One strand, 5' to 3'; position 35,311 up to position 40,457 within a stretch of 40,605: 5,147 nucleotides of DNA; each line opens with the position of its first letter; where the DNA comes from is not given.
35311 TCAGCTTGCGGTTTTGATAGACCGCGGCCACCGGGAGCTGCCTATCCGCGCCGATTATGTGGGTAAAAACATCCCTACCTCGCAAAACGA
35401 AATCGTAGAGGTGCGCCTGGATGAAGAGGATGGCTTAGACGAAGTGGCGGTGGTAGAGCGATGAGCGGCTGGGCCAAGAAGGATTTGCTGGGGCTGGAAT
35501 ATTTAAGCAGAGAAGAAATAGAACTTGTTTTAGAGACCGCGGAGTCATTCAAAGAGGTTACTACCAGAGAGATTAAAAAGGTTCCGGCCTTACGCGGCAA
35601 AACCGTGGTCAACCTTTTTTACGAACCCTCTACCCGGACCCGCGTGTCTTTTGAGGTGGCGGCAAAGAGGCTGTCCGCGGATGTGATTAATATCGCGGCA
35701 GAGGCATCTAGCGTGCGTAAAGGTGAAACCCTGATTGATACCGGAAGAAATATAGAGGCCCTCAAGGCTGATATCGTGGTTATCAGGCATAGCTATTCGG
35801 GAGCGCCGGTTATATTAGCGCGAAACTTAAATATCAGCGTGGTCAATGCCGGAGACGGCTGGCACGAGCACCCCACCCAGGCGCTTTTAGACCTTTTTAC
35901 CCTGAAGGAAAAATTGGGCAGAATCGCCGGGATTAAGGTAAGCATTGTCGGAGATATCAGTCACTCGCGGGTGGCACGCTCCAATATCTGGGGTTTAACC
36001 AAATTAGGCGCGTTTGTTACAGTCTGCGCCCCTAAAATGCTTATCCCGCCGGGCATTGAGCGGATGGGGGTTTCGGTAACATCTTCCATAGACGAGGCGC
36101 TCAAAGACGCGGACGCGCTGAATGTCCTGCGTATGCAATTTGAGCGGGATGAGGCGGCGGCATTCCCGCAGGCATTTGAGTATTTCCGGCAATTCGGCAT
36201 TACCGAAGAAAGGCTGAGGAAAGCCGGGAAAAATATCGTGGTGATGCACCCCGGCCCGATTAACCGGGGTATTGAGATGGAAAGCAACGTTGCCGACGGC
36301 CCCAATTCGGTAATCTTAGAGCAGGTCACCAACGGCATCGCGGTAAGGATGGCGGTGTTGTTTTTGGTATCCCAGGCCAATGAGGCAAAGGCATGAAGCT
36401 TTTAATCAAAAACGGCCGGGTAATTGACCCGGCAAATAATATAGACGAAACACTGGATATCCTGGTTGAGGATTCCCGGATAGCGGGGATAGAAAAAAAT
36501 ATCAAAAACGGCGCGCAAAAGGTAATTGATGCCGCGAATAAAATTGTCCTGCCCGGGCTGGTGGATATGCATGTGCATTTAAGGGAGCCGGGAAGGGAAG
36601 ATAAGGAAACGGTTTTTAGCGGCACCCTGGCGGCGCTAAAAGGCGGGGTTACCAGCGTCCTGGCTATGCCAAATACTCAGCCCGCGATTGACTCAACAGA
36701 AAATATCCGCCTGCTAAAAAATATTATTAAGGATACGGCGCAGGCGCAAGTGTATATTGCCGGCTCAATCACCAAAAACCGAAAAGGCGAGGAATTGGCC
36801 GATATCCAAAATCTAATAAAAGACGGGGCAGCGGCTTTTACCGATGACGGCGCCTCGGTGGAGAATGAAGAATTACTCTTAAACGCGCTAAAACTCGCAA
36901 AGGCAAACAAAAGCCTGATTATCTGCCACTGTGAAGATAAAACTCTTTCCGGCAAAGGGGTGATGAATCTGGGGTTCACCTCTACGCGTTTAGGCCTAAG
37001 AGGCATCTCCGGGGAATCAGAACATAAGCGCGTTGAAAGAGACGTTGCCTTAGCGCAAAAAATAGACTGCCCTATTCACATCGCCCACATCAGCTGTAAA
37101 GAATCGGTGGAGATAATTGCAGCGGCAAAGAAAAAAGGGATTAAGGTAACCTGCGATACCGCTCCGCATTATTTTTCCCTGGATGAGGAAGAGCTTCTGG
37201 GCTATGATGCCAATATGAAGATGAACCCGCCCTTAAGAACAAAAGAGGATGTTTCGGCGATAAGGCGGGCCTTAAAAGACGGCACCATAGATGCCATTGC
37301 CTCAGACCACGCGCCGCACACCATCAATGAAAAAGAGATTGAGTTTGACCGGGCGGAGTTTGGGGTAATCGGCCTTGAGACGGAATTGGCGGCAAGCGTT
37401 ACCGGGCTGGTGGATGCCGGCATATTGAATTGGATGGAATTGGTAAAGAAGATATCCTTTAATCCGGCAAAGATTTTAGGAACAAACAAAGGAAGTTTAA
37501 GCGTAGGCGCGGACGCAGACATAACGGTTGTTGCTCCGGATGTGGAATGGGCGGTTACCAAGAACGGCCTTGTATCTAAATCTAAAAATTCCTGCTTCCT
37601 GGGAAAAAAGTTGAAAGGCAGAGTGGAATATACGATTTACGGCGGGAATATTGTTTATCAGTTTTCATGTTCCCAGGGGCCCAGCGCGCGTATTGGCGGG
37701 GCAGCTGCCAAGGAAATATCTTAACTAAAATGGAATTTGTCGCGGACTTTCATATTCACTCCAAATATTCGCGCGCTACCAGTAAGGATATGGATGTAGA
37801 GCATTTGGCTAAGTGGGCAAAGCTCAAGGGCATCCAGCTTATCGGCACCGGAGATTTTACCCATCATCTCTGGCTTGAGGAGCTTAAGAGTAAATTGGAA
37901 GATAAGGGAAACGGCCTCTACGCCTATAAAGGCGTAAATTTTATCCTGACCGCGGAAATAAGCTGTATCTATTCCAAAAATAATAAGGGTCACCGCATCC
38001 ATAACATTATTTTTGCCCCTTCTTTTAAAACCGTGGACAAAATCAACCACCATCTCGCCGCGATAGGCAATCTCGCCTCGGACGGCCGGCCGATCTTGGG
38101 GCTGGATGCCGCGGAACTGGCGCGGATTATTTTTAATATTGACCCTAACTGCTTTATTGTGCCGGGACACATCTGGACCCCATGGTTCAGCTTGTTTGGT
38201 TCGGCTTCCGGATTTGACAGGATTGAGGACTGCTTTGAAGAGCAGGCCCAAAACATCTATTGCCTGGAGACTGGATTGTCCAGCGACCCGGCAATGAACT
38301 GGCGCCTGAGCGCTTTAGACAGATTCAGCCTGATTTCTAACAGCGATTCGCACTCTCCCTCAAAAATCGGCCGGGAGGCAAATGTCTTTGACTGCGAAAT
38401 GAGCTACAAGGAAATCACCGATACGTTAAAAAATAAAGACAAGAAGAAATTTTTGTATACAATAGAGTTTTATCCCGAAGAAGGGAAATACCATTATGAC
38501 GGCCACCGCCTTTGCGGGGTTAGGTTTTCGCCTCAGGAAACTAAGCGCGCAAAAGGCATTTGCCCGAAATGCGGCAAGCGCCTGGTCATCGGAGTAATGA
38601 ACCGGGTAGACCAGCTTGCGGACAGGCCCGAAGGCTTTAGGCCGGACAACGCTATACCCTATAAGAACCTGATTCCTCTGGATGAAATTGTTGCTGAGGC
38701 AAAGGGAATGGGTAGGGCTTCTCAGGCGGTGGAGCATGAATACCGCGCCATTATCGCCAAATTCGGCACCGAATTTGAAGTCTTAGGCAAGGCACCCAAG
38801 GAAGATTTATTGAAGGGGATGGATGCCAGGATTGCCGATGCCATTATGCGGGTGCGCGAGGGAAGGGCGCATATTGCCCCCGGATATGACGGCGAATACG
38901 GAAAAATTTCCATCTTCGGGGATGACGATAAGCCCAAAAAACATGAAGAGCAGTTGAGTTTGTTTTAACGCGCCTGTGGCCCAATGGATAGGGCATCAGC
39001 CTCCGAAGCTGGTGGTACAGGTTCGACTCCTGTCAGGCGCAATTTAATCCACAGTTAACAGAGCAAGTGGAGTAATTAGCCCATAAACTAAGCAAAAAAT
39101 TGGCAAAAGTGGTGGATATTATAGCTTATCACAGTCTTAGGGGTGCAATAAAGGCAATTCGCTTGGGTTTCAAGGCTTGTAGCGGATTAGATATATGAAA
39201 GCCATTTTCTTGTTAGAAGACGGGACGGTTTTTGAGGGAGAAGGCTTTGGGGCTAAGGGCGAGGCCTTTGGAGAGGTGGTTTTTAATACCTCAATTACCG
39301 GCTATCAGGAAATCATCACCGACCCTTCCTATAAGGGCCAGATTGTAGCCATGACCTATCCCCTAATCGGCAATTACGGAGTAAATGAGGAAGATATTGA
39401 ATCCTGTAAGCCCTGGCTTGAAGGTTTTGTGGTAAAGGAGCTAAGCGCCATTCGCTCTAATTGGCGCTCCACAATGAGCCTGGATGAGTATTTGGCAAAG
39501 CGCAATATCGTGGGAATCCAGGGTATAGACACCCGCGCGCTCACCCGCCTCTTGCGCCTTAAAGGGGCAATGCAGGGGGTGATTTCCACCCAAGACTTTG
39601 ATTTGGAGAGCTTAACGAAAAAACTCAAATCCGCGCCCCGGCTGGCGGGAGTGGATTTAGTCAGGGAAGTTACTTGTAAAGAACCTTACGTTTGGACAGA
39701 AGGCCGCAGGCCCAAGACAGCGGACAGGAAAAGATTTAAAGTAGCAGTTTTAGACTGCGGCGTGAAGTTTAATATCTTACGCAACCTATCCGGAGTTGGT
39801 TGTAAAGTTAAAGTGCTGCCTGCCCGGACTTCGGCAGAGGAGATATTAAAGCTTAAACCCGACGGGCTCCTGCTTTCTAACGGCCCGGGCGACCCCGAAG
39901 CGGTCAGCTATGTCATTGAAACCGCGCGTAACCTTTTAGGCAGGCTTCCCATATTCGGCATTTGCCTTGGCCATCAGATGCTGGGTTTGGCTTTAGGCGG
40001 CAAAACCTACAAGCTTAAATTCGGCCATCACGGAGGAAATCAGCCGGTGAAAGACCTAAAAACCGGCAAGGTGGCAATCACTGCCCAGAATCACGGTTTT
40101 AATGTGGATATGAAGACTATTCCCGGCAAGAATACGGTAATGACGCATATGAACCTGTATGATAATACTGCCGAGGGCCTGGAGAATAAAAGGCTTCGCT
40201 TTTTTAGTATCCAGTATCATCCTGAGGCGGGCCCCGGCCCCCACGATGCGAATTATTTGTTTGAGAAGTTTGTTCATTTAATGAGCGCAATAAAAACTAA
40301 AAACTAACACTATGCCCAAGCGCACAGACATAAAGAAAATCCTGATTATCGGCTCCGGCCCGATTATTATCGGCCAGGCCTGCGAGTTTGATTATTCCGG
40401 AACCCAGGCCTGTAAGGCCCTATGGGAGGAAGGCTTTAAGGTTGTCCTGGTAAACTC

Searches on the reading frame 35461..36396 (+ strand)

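Call 34: search_protein_families(library=pfam, proteins=[window:35461-36396:+], max_evalue=0.001)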
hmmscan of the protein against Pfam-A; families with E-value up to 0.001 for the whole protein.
window:35461-36396:+ (311 aa): 2 families
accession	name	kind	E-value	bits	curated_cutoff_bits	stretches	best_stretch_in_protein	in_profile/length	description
PF02729.26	OTCace_N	-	1.8e-45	155.1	29.9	1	7-150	1-148/148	Aspartate/ornithine carbamoyltransferase, carbamoyl-P binding domain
PF00185.30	OTCace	-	9e-28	97.7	29.4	1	157-302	2-156/157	Aspartate/ornithine carbamoyltransferase, Asp/Orn binding domain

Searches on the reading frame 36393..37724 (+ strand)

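Call 34: search_protein_families(library=pfam, proteins=[window:36393-37724:+], max_evalue=0.001)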
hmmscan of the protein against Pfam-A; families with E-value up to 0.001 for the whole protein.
window:36393-37724:+ (443 aa): 3 families
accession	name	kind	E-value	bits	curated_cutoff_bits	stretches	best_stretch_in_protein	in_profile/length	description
PF01979.26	Amidohydro_1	-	2.6e-32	112.8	25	1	51-421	1-345/345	Amidohydrolase family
PF07969.17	Amidohydro_3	-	3.9e-14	53.4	29.7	2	343-422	405-472/472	Amidohydrolase family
PF12890.13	DHOase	-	6.9e-14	52.6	21.2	1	50-238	2-142/142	Dihydro-orotase-like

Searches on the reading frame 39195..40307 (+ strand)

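Call 34: search_protein_families(library=pfam, proteins=[window:39195-40307:+], max_evalue=0.001)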
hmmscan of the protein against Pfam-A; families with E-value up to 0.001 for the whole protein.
window:39195-40307:+ (370 aa): 3 families
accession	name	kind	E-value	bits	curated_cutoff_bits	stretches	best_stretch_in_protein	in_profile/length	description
PF00988.28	CPSase_sm_chain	-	3.4e-56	188.9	27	1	6-130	2-126/126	Carbamoyl-phosphate synthase small chain, CPSase domain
PF00117.34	GATase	-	7.3e-52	176.2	22.8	1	185-361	2-189/190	Glutamine amidotransferase class-I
PF07722.19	Peptidase_C26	-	5.9e-07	29.9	20.5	1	250-274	105-129/219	Peptidase C26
